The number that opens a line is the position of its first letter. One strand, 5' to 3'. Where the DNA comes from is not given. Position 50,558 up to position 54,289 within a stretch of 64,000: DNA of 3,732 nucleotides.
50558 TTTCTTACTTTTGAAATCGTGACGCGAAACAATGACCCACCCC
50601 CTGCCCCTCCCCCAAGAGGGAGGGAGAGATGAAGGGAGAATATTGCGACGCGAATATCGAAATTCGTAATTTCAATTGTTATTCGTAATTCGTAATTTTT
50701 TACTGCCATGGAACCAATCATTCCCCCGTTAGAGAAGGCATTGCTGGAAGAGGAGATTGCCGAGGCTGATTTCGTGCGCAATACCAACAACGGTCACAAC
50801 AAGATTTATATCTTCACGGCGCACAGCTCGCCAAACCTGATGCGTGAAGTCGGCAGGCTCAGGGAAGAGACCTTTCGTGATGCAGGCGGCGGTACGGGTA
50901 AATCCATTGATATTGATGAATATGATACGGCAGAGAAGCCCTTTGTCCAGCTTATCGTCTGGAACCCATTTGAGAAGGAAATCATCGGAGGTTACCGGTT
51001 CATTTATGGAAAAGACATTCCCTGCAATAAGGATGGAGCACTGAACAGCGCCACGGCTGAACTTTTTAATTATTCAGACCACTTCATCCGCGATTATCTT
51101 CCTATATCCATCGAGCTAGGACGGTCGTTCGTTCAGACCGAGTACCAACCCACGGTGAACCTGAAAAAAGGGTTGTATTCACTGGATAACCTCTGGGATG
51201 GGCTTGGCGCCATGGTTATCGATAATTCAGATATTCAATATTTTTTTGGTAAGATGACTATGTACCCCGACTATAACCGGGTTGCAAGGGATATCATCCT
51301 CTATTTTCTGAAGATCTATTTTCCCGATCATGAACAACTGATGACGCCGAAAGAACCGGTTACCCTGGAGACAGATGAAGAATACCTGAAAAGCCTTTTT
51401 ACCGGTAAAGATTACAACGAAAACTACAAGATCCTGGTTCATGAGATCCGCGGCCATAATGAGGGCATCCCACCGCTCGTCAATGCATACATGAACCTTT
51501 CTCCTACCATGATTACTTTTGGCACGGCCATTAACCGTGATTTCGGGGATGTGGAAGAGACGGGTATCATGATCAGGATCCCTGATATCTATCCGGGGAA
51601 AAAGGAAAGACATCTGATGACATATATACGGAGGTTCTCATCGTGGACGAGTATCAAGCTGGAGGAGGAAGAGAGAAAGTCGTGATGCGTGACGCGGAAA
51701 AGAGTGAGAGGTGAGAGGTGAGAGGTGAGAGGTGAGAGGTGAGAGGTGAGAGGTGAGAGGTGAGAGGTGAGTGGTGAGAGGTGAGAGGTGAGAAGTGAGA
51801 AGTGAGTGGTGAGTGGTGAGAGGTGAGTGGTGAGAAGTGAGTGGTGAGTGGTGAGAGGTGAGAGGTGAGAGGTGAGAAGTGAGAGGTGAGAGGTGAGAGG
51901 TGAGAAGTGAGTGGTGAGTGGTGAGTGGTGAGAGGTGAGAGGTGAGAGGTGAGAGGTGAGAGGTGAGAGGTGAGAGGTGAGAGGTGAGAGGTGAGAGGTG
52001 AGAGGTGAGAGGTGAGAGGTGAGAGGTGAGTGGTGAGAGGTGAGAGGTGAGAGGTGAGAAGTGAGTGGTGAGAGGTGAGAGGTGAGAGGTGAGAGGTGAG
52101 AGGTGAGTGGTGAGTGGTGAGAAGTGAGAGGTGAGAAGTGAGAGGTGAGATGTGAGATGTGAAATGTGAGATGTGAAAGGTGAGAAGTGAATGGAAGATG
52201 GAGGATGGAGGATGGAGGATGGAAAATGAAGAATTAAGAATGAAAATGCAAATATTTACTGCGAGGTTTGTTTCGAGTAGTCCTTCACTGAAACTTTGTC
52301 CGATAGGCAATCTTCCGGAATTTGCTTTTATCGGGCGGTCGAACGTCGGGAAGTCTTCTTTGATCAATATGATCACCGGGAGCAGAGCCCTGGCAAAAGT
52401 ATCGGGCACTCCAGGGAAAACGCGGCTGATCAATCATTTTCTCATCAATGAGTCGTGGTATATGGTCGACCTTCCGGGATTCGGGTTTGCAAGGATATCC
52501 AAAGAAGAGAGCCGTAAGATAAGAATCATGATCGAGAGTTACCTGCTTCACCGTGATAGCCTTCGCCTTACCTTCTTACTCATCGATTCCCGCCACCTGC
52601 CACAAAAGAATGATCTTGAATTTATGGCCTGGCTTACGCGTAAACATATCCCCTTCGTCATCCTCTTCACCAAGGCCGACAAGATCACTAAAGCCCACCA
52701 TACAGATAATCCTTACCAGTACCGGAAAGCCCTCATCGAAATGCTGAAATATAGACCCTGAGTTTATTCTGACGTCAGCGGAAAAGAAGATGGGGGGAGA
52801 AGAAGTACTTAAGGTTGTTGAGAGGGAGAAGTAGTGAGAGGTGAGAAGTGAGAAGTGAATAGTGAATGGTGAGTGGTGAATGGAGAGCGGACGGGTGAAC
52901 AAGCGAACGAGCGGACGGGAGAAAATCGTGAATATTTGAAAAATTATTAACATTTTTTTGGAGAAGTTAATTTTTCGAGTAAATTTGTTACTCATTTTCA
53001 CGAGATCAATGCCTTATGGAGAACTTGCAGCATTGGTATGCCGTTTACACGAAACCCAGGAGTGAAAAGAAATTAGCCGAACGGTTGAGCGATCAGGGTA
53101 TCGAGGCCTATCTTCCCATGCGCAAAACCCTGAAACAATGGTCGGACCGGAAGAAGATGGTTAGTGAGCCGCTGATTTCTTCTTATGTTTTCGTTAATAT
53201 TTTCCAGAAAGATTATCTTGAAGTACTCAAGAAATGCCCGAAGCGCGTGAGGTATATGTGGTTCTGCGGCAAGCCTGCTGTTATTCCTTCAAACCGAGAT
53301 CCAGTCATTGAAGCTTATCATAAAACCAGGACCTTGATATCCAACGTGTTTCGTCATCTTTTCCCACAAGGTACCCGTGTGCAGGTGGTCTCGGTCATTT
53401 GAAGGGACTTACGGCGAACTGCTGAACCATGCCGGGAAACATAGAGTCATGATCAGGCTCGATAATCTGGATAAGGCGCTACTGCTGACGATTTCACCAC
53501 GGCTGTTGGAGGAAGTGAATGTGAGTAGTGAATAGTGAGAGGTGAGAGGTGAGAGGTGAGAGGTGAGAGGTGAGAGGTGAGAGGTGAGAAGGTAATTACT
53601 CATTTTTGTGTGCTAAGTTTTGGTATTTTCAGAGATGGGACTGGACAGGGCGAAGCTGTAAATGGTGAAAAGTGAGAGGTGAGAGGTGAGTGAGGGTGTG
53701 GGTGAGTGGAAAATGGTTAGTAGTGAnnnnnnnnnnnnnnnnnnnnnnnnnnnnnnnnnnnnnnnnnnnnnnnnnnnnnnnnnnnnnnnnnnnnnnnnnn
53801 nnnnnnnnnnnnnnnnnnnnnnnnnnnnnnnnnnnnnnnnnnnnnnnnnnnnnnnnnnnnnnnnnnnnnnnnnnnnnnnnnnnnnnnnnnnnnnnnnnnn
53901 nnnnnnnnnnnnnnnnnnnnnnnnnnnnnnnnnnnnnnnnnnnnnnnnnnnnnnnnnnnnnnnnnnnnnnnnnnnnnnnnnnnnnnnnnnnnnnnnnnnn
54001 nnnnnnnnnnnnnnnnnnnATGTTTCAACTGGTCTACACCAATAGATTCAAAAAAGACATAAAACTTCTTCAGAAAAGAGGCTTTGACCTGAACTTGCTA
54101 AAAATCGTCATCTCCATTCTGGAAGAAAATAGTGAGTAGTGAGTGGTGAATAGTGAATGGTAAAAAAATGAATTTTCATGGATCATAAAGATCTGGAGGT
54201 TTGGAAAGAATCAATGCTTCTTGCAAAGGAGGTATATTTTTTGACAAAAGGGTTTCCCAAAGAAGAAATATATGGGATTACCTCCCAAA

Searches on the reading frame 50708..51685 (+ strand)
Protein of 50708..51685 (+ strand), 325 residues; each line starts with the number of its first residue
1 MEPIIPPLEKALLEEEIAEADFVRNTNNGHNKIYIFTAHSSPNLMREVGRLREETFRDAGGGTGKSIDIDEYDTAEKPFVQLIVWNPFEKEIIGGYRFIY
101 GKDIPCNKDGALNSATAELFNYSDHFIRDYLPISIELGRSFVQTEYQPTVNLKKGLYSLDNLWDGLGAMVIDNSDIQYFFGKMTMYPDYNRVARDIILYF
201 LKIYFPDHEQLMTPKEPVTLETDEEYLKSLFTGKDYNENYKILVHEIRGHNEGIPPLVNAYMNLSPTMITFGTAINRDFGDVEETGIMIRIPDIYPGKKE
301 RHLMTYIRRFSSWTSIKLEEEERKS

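Call 52: search_protein_families(library=pfam, proteins=[window:50708-51685:+], max_evalue=0.001)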
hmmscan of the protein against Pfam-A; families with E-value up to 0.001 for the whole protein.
window:50708-51685:+ (325 aa): 1 family
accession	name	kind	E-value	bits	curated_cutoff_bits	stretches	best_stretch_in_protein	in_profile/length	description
PF13444.12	Acetyltransf_5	-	1.5e-11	45.3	22.4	1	51-148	1-93/102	Acetyltransferase (GNAT) domain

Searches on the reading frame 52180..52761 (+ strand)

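Call 52: search_protein_families(library=pfam, proteins=[window:52180-52761:+], max_evalue=0.001)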
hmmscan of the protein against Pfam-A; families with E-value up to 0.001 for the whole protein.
window:52180-52761:+ (193 aa): 4 families
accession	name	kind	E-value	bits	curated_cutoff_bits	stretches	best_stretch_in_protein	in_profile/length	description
PF01926.29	MMR_HSR1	-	2.4e-21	76.4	21.9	1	48-165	2-113/113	50S ribosome-binding GTPase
PF02421.24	FeoB_N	-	5e-10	39.5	27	1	48-175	3-124/156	Ferrous iron transport protein B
PF03193.22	RsgA_GTPase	-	4.3e-08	33.6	30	1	49-101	110-168/174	RsgA GTPase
PF00350.29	Dynamin_N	-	2.2e-05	25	27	0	49-76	2-29/168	Dynamin family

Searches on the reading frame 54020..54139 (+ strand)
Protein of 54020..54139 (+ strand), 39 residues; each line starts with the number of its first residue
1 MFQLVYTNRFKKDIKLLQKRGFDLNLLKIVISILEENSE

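Call 89: search_protein_families(library=pfam, proteins=[window:54020-54139:+], max_evalue=0.01)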
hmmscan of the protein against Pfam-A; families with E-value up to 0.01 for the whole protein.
window:54020-54139:+ (39 aa): 1 family
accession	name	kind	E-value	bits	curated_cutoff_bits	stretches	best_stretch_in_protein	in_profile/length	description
PF15738.11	YafQ_toxin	-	2.8e-06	27.9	30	1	3-38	2-37/88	Bacterial toxin of type II toxin-antitoxin system, YafQ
